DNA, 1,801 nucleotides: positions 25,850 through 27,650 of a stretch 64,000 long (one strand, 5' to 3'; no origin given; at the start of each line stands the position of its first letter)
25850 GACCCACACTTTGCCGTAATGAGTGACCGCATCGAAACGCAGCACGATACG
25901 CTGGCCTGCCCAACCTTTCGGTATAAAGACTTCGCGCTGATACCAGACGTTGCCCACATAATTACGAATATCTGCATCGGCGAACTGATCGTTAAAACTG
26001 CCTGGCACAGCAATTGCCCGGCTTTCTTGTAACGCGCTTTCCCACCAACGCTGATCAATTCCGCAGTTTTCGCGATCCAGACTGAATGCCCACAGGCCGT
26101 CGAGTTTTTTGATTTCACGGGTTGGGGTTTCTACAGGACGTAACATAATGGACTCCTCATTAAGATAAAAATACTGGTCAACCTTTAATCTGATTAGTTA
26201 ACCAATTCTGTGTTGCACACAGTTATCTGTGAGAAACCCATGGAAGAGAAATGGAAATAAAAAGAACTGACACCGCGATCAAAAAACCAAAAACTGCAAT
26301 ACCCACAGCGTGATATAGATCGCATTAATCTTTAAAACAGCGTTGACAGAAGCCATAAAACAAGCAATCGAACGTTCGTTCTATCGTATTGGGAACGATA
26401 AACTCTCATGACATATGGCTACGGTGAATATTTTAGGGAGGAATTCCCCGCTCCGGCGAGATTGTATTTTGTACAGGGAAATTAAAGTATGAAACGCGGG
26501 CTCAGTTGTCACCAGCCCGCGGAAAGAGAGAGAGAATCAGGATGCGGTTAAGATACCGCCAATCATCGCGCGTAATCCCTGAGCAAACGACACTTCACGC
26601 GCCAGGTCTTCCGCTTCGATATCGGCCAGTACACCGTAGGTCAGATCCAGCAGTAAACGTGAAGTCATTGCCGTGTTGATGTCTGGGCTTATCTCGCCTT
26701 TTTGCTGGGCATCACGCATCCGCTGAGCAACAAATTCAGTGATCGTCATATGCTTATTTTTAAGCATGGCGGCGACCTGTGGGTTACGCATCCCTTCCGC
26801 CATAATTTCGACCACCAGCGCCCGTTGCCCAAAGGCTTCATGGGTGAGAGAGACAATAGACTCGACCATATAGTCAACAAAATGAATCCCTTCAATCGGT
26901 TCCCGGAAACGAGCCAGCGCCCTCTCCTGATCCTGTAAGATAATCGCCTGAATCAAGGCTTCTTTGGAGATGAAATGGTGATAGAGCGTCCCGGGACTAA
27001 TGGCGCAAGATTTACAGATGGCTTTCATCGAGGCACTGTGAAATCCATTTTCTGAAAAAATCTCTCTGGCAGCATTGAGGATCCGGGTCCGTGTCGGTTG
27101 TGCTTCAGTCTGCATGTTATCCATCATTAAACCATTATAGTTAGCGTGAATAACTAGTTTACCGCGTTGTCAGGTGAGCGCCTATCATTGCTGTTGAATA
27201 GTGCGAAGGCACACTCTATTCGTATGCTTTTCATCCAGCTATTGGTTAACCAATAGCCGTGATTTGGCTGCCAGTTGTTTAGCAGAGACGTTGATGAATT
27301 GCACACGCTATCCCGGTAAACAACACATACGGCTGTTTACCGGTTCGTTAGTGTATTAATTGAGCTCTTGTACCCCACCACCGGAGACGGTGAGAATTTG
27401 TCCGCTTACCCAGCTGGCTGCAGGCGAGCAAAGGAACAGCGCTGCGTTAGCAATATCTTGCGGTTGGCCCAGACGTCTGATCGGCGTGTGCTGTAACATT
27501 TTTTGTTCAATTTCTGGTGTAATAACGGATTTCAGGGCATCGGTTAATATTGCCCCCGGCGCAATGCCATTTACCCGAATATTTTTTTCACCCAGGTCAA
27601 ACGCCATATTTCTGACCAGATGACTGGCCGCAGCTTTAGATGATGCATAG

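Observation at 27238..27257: Perfect 20-bp GTTAAC-centred palindrome upstream of uidR, with a related motif in the uidA promoter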

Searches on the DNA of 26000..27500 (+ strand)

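Call 3: search_dna_similar(query=window:26000-27500:+, collection=ecoli_genomes, mode=near, max_rows=10)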
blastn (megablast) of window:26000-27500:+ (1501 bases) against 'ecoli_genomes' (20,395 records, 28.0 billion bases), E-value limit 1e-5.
Records with a match: 5420; places in all: 5425; records where one place covers at least 80% of the query: 5406.
Genomes with a match: 5420 of 5426; with a place that covers at least 80% of the query: 5406. Places per genome that has any: lowest 1, median 1, highest 2. On chromosomes: 5424 places; on plasmids: 1.
Best place of each record, by identity: >=99% 31; 95-99% 5380; 90-95% 9.
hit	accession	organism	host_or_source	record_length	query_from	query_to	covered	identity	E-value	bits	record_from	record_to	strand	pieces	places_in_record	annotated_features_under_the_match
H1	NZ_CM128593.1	Escherichia coli strain 100416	Homo sapiens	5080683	1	1501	100%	99.8%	0e+0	2756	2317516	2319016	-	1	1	uidR: DNA-binding transcriptional regulator UidR | uidA: beta-glucuronidase | hdhA: 7-alpha-hydroxysteroid dehydrogenase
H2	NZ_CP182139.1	Escherichia coli strain CUWW06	wastewater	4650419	1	1501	100%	99.8%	0e+0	2756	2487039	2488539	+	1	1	uidR: DNA-binding transcriptional regulator UidR | uidA: beta-glucuronidase | hdhA: 7-alpha-hydroxysteroid dehydrogenase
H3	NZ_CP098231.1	Escherichia coli strain XJ34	bovine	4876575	1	1501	100%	99.6%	0e+0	2739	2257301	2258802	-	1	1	uidR: DNA-binding transcriptional regulator UidR | uidA: beta-glucuronidase | hdhA: 7-alpha-hydroxysteroid dehydrogenase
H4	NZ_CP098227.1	Escherichia coli strain XJ6-3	bovine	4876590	1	1501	100%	99.6%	0e+0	2739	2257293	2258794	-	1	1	uidR: DNA-binding transcriptional regulator UidR | uidA: beta-glucuronidase | hdhA: 7-alpha-hydroxysteroid dehydrogenase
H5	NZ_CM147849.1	Escherichia coli strain 33F4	Calf of Bos taurus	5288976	1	1501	100%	99.4%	0e+0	2723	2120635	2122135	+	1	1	uidR: DNA-binding transcriptional regulator UidR | uidA: beta-glucuronidase | hdhA: 7-alpha-hydroxysteroid dehydrogenase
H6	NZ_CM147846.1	Escherichia coli strain 32F4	Calf of Bos taurus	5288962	1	1501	100%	99.4%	0e+0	2723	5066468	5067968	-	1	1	uidR: DNA-binding transcriptional regulator UidR | uidA: beta-glucuronidase | hdhA: 7-alpha-hydroxysteroid dehydrogenase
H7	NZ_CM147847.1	Escherichia coli strain 33E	farm environment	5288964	1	1501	100%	99.4%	0e+0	2723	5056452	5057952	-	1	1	uidR: DNA-binding transcriptional regulator UidR | uidA: beta-glucuronidase | hdhA: 7-alpha-hydroxysteroid dehydrogenase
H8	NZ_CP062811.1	Escherichia coli strain Res13-Sevr-PER07-33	Sus scrofa domesticus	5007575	1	1501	100%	99.1%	0e+0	2695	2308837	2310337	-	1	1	uidR: DNA-binding transcriptional regulator UidR | uidA: beta-glucuronidase | hdhA: 7-alpha-hydroxysteroid dehydrogenase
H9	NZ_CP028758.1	Escherichia coli strain A16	Otter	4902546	1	1501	100%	99.1%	0e+0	2695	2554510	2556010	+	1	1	uidR: DNA-binding transcriptional regulator UidR | uidA: beta-glucuronidase | hdhA: 7-alpha-hydroxysteroid dehydrogenase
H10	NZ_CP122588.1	Escherichia coli strain ETEC6335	Sus scrofa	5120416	1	1501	100%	99.1%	0e+0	2695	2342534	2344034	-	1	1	uidR: DNA-binding transcriptional regulator UidR | uidA: beta-glucuronidase | hdhA: 7-alpha-hydroxysteroid dehydrogenase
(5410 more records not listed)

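Call 34: search_dna_similar(query=window:27223-27272:+, collection=ecoli_genomes, mode=near, max_rows=12, rows=spread)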
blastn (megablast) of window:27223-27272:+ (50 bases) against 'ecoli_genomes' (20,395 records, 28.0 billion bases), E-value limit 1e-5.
Records with a match: 5188; places in all: 5188; records where one place covers at least 80% of the query: 3788.
Genomes with a match: 5188 of 5426; with a place that covers at least 80% of the query: 3788. Places per genome that has any: lowest 1, median 1, highest 1. On chromosomes: 5188 places; on plasmids: 0.
Best place of each record, by identity: >=99% 2493; 95-99% 1218; 90-95% 723; 80-90% 754.
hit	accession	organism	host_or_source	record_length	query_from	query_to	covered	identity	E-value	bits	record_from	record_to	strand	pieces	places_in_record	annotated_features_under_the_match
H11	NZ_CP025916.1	Escherichia coli strain 120899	Homo sapiens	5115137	1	50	100%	100.0%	5e-17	94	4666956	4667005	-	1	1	none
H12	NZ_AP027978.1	Escherichia coli strain VE-V11-M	-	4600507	1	50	100%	100.0%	5e-17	94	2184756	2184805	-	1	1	none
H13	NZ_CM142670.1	Escherichia coli strain UID2309220010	Homo sapiens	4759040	1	50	100%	100.0%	5e-17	94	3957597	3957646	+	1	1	none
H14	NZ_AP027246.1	Escherichia coli strain JNE120393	Homo sapiens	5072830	1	50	100%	98.0%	2e-15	88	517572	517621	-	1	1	none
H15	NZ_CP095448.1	Escherichia coli strain LS45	chicken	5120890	1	50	100%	94.0%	5e-12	77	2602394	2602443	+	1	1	none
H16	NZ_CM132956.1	Escherichia coli strain 405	Homo sapiens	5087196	1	50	100%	92.0%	2e-10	71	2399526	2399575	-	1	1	none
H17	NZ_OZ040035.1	Escherichia coli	-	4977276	4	50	94%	95.7%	5e-12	77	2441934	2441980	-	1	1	none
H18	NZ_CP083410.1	Escherichia coli strain RP437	not applicable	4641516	1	50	100%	88.0%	5e-7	60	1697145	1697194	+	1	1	none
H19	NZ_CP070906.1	Escherichia coli strain 88COLEC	Homo sapiens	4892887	5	50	92%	95.7%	2e-11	75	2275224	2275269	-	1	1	none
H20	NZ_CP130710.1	Escherichia coli strain DDG206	dried distillers grain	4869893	19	50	64%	100.0%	5e-7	60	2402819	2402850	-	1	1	none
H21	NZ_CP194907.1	Escherichia coli strain FAHZZU7007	Homo sapiens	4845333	19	50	64%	100.0%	5e-7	60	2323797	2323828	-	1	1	none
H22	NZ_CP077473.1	Escherichia coli O111:H8 strain 8B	Homo sapiens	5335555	21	50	60%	100.0%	6e-6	57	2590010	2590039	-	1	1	none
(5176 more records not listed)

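Call 52: search_dna_similar(query=window:27232-27261:-, collection=ecoli_genomes, mode=near, max_evalue=10, max_rows=5)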
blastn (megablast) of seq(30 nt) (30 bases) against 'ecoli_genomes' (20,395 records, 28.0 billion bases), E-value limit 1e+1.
Records with a match: 1101; places in all: 1101; records where one place covers at least 80% of the query: 1101.
Genomes with a match: 1101 of 5426; with a place that covers at least 80% of the query: 1101. Places per genome that has any: lowest 1, median 1, highest 1. On chromosomes: 1101 places; on plasmids: 0.
Best place of each record, by identity: >=99% 1101.
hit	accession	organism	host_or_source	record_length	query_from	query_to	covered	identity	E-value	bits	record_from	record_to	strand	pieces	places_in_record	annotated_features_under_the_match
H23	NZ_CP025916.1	Escherichia coli strain 120899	Homo sapiens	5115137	1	30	100%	100.0%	1e-6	57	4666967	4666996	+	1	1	none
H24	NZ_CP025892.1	Escherichia coli strain 503025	Homo sapiens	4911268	1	30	100%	100.0%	1e-6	57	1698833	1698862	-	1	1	none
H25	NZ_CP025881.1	Escherichia coli strain 503440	Homo sapiens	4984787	1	30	100%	100.0%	1e-6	57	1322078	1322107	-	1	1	none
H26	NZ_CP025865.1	Escherichia coli strain 504211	Homo sapiens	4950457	1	30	100%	100.0%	1e-6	57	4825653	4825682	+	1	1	none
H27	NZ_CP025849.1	Escherichia coli strain 600468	Homo sapiens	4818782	1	30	100%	100.0%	1e-6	57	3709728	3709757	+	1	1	none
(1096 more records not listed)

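Call 54: get_annotated_region(hit=H15, flank=150)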
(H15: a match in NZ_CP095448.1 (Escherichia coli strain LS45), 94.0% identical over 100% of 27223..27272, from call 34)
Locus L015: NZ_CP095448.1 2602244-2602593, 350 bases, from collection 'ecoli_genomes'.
description: Escherichia coli strain LS45 chromosome, complete genome
organism: Escherichia coli strain LS45 (NCBI taxid 562)
replicon: chromosome; assembly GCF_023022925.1
host: chicken; source: -; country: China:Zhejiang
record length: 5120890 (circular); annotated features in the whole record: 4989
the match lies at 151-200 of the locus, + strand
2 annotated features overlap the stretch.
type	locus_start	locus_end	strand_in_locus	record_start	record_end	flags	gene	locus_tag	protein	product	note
CDS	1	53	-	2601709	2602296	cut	uidR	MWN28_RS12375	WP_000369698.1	DNA-binding transcriptional regulator UidR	-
CDS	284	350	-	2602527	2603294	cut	hdhA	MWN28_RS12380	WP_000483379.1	7-alpha-hydroxysteroid dehydrogenase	-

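Call 55: get_annotated_region(hit=H16, flank=150)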
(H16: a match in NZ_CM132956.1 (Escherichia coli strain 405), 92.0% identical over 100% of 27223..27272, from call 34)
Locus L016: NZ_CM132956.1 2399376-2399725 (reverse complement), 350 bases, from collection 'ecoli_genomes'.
description: Escherichia coli strain 405 chromosome, whole genome shotgun sequence
organism: Escherichia coli strain 405 (NCBI taxid 562)
replicon: chromosome; assembly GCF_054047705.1
host: Homo sapiens; source: blood; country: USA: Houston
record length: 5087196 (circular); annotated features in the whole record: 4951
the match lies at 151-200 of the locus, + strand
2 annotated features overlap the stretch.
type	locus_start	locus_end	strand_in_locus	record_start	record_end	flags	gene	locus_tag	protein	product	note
CDS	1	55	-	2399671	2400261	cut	uidR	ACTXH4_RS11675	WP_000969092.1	DNA-binding transcriptional regulator UidR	-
CDS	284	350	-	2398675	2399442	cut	hdhA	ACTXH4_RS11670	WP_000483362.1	7-alpha-hydroxysteroid dehydrogenase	-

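Call 56: get_annotated_region(hit=H17, flank=150)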
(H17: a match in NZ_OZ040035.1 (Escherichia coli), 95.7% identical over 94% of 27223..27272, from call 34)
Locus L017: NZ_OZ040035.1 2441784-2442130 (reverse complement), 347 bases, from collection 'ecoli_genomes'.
description: Escherichia coli isolate 30821_1#280 chromosome 1, complete sequence
organism: Escherichia coli (NCBI taxid 562)
replicon: chromosome; assembly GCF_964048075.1
host: -; source: -; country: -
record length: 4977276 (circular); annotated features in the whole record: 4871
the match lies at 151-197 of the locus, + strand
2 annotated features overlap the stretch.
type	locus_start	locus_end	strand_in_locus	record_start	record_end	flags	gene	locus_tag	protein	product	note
CDS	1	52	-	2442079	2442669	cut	uidR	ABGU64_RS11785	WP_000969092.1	DNA-binding transcriptional regulator UidR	-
CDS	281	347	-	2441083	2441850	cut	hdhA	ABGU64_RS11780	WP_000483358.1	7-alpha-hydroxysteroid dehydrogenase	-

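Call 57: get_annotated_region(hit=H19, flank=150)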
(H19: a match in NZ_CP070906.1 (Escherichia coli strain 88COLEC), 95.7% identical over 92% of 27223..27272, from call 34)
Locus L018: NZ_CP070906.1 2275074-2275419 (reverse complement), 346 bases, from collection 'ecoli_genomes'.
description: Escherichia coli strain 88COLEC chromosome, complete genome
organism: Escherichia coli strain 88COLEC (NCBI taxid 562)
replicon: chromosome; assembly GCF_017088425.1
host: Homo sapiens; source: feces; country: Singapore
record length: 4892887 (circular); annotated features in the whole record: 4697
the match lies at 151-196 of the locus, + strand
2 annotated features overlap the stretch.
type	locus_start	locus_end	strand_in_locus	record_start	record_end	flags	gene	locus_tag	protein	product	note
CDS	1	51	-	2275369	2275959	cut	uidR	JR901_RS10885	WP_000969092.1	DNA-binding transcriptional regulator UidR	-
CDS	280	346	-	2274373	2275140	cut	hdhA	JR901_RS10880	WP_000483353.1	7-alpha-hydroxysteroid dehydrogenase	-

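Call 58: get_annotated_region(hit=H20, flank=150)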
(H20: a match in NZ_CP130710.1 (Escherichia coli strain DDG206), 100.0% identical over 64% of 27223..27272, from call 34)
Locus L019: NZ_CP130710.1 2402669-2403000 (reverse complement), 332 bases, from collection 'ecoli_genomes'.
description: Escherichia coli strain DDG206 chromosome, complete genome
organism: Escherichia coli strain DDG206 (NCBI taxid 562)
replicon: chromosome; assembly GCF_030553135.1
host: -; source: dried distillers grain; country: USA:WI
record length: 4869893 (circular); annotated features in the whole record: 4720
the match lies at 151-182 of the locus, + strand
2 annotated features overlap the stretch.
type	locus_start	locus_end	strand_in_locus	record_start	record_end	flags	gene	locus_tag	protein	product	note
CDS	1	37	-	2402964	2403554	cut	uidR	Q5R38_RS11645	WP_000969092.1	DNA-binding transcriptional regulator UidR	-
CDS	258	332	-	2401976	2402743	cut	hdhA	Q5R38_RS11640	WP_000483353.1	7-alpha-hydroxysteroid dehydrogenase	-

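Call 59: get_annotated_region(hit=H22, flank=150)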
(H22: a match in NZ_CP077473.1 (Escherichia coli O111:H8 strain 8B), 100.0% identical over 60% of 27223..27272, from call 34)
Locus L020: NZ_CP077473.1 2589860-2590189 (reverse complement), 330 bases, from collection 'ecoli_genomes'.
description: Escherichia coli O111:H8 strain 8B chromosome, complete genome
organism: Escherichia coli O111:H8 strain 8B (NCBI taxid 991910)
replicon: chromosome; assembly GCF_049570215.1
host: Homo sapiens; source: missing; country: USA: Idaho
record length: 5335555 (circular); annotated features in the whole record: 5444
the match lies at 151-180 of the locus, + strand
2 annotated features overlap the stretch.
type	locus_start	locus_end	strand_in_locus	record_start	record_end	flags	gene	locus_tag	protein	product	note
CDS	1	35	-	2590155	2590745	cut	uidR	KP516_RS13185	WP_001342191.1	DNA-binding transcriptional regulator UidR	-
CDS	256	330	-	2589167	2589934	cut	hdhA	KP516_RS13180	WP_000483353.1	7-alpha-hydroxysteroid dehydrogenase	-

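Call 78: search_dna_similar(query=window:27241-27272:-, collection=ecoli_genomes, mode=near, max_evalue=10, max_rows=12, rows=spread)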
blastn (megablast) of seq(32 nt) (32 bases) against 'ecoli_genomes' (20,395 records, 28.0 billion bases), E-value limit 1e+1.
Records with a match: 4878; places in all: 4878; records where one place covers at least 80% of the query: 4878.
Genomes with a match: 4878 of 5426; with a place that covers at least 80% of the query: 4878. Places per genome that has any: lowest 1, median 1, highest 1. On chromosomes: 4878 places; on plasmids: 0.
Best place of each record, by identity: >=99% 4878.
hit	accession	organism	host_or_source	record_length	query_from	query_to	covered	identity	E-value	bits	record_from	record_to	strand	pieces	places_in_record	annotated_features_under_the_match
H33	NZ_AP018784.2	Escherichia coli strain SK1144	-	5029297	1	32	100%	100.0%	1e-7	60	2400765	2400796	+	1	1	none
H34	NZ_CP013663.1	Escherichia coli strain GB089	ground beef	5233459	1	32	100%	100.0%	1e-7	60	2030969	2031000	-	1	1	none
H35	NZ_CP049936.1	Escherichia coli strain JL05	milk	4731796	1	32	100%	100.0%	1e-7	60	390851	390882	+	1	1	none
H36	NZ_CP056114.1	Escherichia coli strain Ec394-330266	Homo sapiens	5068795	1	32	100%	100.0%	1e-7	60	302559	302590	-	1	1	none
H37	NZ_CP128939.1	Escherichia coli strain TUM9754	missing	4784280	1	32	100%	100.0%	1e-7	60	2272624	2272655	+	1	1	none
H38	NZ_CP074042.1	Escherichia coli strain PI6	Pig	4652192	1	32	100%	100.0%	1e-7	60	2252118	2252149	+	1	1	none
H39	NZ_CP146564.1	Escherichia coli strain B1.H1.18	Hospital Wastewater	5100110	1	32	100%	100.0%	1e-7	60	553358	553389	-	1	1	none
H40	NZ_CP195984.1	Escherichia coli strain J3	Raw wastewater influent sample from the ...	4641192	1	32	100%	100.0%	1e-7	60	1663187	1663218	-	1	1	none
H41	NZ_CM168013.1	Escherichia coli strain PEC301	Sus scrofa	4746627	1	32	100%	100.0%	1e-7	60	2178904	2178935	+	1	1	none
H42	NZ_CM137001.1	Escherichia coli strain HSP60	Homo sapiens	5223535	1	32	100%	100.0%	1e-7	60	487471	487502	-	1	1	none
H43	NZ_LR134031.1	Escherichia coli strain NCTC11151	missing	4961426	1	32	100%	100.0%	1e-7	60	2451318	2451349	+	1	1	none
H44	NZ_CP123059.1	Escherichia coli strain M25631H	chicken meat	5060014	3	32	94%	100.0%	1e-6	57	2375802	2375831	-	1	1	none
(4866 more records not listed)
